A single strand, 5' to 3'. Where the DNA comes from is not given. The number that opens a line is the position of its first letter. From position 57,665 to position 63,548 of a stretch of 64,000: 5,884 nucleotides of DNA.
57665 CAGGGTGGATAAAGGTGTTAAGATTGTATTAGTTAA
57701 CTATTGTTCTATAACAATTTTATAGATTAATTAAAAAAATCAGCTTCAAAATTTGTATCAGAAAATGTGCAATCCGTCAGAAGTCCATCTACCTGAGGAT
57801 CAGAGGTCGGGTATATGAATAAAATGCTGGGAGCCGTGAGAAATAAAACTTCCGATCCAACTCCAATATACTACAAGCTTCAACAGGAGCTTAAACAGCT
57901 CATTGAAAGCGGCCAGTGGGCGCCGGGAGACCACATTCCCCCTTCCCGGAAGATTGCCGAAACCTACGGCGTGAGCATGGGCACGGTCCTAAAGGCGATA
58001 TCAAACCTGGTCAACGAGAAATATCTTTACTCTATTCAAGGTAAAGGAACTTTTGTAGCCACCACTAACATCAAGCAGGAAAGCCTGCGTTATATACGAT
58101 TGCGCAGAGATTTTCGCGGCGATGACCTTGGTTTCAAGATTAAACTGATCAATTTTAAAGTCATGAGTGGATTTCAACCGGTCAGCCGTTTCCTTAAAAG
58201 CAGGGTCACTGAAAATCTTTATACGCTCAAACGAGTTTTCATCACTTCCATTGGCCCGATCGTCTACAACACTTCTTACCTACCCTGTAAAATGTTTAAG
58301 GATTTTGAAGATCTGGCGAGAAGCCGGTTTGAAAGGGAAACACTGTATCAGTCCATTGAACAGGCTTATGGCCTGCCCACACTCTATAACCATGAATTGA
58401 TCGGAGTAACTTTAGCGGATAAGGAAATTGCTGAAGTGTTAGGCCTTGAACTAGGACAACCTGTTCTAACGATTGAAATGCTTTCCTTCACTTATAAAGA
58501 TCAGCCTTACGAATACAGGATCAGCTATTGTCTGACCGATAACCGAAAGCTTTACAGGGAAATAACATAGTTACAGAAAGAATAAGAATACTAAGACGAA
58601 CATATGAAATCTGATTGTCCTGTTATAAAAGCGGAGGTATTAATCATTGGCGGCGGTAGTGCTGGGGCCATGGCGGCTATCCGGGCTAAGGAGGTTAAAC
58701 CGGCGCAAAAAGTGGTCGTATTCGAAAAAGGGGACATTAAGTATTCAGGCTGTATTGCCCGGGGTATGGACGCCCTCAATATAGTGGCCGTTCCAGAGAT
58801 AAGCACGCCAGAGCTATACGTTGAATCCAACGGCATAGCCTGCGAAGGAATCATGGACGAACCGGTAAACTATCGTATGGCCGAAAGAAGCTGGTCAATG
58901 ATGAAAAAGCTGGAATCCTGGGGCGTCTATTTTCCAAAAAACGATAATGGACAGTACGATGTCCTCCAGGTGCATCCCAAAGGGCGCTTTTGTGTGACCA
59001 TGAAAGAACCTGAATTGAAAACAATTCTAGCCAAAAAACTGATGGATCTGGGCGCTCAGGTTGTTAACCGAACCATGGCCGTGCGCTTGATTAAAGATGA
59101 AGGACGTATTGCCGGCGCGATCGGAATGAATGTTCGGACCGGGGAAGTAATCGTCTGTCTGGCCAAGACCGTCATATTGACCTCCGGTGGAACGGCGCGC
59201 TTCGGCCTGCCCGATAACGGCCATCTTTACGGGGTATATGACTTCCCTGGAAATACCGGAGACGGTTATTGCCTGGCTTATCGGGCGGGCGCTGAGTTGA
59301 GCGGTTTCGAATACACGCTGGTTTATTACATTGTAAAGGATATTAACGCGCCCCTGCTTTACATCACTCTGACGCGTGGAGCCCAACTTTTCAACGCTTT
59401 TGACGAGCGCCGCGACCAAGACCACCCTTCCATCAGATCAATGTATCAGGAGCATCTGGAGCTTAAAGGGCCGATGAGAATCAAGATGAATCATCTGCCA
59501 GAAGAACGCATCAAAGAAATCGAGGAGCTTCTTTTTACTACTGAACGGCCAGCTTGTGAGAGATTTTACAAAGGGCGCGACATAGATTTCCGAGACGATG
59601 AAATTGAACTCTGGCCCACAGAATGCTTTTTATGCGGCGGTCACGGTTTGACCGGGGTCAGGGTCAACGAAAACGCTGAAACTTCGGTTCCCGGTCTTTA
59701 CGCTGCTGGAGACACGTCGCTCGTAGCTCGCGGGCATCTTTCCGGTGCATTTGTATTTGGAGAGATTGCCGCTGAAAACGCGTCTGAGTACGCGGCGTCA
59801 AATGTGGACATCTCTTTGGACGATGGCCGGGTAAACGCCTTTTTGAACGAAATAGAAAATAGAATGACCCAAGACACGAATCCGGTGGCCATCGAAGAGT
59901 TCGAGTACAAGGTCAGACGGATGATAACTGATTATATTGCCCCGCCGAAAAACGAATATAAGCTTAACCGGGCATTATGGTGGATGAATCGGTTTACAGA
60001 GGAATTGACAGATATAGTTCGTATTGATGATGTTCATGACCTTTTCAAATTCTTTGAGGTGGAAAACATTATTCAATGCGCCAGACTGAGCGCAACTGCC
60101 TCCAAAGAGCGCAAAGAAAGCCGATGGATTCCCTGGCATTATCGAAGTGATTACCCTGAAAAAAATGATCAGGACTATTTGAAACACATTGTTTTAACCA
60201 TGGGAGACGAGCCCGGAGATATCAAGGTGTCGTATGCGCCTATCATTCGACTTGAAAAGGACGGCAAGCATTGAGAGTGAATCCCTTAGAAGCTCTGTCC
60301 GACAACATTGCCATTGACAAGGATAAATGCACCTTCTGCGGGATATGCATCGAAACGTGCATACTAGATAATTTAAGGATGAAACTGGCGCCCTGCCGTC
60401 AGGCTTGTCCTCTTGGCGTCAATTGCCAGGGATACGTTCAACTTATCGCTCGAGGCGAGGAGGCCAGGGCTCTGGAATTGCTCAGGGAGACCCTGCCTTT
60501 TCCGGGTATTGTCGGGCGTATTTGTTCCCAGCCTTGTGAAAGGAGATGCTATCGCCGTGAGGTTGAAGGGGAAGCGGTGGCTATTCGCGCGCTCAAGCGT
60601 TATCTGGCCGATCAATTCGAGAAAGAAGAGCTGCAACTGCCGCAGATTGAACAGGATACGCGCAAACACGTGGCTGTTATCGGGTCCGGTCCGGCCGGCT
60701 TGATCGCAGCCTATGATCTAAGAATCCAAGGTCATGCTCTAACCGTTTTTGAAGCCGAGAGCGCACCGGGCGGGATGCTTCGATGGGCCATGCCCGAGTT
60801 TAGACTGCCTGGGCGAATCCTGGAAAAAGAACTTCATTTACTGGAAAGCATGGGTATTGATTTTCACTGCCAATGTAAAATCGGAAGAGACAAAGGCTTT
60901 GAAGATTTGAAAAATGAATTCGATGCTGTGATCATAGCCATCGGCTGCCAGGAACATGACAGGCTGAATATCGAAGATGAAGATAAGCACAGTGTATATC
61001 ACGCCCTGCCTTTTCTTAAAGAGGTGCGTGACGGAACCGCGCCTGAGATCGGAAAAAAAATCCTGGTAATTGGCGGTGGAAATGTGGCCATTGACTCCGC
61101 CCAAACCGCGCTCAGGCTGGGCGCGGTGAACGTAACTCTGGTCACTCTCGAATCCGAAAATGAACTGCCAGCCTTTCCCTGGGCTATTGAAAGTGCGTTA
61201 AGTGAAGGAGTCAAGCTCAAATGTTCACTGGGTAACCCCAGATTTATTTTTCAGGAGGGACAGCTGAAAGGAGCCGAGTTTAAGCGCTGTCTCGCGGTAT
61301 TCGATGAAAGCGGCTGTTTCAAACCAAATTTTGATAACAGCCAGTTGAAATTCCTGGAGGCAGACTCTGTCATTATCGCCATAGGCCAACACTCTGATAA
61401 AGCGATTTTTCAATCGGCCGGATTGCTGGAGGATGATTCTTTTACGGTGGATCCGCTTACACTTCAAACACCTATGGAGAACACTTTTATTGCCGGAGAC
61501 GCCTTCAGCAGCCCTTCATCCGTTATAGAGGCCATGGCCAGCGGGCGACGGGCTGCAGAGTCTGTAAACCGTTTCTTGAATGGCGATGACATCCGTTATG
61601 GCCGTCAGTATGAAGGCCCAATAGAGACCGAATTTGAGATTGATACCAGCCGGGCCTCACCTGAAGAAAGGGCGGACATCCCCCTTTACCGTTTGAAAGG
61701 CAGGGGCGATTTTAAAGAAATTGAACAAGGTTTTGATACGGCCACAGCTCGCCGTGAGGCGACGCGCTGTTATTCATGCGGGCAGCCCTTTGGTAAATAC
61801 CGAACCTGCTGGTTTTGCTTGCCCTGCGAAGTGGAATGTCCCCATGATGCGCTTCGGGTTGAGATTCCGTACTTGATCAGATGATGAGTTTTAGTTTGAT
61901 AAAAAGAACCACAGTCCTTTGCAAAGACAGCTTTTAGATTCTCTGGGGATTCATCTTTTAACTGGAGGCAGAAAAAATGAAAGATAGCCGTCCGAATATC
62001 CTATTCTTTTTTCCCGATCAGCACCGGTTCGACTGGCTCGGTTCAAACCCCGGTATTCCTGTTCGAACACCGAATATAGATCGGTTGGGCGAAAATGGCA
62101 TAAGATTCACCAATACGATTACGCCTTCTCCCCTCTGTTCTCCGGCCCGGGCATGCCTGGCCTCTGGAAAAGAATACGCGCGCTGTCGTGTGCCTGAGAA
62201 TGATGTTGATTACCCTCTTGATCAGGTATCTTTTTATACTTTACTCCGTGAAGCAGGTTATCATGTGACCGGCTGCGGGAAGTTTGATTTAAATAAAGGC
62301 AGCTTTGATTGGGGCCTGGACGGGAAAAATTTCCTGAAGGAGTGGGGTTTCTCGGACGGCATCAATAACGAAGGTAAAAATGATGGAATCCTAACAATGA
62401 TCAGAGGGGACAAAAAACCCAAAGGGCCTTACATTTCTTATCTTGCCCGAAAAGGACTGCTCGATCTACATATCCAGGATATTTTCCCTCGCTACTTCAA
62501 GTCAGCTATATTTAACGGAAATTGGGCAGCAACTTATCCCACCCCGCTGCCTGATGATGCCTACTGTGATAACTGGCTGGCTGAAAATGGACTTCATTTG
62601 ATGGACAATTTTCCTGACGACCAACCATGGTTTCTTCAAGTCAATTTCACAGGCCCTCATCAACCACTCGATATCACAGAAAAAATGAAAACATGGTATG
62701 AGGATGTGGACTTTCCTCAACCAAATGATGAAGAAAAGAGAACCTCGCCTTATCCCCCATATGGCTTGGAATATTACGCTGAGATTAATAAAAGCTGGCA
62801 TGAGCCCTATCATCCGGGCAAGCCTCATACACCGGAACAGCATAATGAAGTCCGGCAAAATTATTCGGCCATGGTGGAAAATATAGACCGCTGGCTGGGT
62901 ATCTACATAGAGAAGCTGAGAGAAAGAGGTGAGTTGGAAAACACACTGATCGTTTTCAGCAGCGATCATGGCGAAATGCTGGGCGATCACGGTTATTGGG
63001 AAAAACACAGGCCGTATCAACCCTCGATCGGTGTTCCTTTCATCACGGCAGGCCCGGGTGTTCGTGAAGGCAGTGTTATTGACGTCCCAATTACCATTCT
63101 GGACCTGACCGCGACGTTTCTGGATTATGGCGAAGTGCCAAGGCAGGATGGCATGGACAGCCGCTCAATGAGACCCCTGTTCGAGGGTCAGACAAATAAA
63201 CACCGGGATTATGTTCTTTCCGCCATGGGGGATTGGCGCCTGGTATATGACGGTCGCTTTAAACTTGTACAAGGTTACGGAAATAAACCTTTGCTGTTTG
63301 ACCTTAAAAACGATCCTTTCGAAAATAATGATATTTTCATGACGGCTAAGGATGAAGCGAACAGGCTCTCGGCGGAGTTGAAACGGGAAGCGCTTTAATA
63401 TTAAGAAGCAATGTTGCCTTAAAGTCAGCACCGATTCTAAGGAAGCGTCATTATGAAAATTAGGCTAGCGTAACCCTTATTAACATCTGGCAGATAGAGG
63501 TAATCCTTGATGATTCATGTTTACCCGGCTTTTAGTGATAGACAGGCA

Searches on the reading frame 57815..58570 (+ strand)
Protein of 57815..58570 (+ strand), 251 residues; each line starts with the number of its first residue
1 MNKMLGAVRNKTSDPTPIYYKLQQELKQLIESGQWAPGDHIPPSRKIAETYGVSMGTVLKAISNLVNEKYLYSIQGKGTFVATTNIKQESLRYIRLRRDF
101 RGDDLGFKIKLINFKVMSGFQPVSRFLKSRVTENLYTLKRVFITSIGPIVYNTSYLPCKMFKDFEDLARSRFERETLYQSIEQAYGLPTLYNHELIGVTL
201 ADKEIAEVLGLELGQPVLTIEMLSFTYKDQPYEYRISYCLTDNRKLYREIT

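Call 36: search_protein_families(library=pfam, proteins=[window:57815-58570:+], max_evalue=0.00001)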
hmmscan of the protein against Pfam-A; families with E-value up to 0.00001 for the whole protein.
window:57815-58570:+ (251 aa): 2 families
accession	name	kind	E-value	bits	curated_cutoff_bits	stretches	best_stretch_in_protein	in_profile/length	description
PF07702.18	UTRA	-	5.3e-21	75.3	23.8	1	109-242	8-138/141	UTRA domain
PF00392.27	GntR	-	6.4e-17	61.4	27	1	21-81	4-64/64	Bacterial regulatory proteins, gntR family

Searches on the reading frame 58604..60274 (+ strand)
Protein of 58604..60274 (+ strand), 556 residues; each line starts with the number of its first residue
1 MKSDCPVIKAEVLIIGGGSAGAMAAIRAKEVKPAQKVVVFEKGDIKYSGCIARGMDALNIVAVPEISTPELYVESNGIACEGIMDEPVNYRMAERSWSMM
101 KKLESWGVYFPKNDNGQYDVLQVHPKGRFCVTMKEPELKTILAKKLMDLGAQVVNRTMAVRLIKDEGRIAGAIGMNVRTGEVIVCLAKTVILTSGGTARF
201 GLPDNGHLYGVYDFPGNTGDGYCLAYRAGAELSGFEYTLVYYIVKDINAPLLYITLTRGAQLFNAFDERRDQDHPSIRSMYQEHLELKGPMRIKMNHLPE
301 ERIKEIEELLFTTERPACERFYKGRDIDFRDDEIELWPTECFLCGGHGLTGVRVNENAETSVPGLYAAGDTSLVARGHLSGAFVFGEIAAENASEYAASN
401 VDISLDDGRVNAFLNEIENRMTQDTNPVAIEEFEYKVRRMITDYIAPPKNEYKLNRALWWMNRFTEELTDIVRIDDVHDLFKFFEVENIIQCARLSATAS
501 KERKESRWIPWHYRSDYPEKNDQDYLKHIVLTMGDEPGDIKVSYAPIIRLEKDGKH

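Call 36: search_protein_families(library=pfam, proteins=[window:58604-60274:+], max_evalue=0.00001)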
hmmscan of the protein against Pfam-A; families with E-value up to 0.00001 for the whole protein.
window:58604-60274:+ (556 aa): 5 families
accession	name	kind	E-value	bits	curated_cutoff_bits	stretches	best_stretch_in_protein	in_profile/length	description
PF00890.30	FAD_binding_2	-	8.9e-25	88.2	20.4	1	12-372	2-399/414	FAD binding domain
PF02910.25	Succ_DH_flav_C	-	2.5e-15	57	20.8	1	437-547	4-116/130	Fumarate reductase flavoprotein C-term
PF07992.20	Pyr_redox_2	-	1.1e-10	41.9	26.1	0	11-52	2-42/291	Pyridine nucleotide-disulphide oxidoreductase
PF01266.30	DAO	-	8.7e-09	35.8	27.9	0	12-53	2-41/353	FAD dependent oxidoreductase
PF03486.20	HI0933_like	-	2.2e-08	34.3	50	1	11-370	2-218/244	HI0933-like protein Rossmann domain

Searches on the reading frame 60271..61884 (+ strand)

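Call 36: search_protein_families(library=pfam, proteins=[window:60271-61884:+], max_evalue=0.00001)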
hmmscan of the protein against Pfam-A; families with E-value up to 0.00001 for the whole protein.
window:60271-61884:+ (537 aa): 8 families
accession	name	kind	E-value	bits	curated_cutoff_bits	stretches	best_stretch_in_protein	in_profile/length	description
PF07992.20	Pyr_redox_2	-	5.3e-24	85.6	26.1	1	133-425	2-291/291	Pyridine nucleotide-disulphide oxidoreductase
PF14691.11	Fer4_20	-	7.9e-20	71.2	25.8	1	39-119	29-111/113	Dihydroprymidine dehydrogenase domain II, 4Fe-4S cluster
PF13738.12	Pyr_redox_3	-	4.4e-10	39.7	30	1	219-409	127-305/305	Pyridine nucleotide-disulphide oxidoreductase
PF00070.33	Pyr_redox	-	1.2e-07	32.6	22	0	263-312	1-48/82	Pyridine nucleotide-disulphide oxidoreductase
PF13450.12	NAD_binding_8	-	1.9e-07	31.7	21.9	1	136-192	1-53/68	NAD(P)-binding Rossmann-like domain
PF01593.30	Amino_oxidase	-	1.9e-07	31.2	19.8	0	142-169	2-29/443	Flavin containing amine oxidoreductase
PF00890.30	FAD_binding_2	-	2.9e-06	27.2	20.4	0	134-173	2-41/414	FAD binding domain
PF13241.12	NAD_binding_7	-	8.3e-06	26.8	22.1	0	261-300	7-45/104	Putative NAD(P)-binding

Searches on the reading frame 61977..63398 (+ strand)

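Call 36: search_protein_families(library=pfam, proteins=[window:61977-63398:+], max_evalue=0.00001)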
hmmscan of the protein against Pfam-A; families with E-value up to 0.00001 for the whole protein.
window:61977-63398:+ (473 aa): 3 families
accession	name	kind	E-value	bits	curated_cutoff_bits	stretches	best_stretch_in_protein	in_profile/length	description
PF00884.28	Sulfatase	-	5.4e-41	141.3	25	1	6-384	1-298/301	Sulfatase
PF16347.10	SGSH_C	-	2.9e-12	47.4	29.3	1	336-470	1-146/154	N-sulphoglucosamine sulphohydrolase, C-terminal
PF01663.27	Phosphodiest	-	8e-07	29.4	23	0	14-332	7-220/342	Type I phosphodiesterase / nucleotide pyrophosphatase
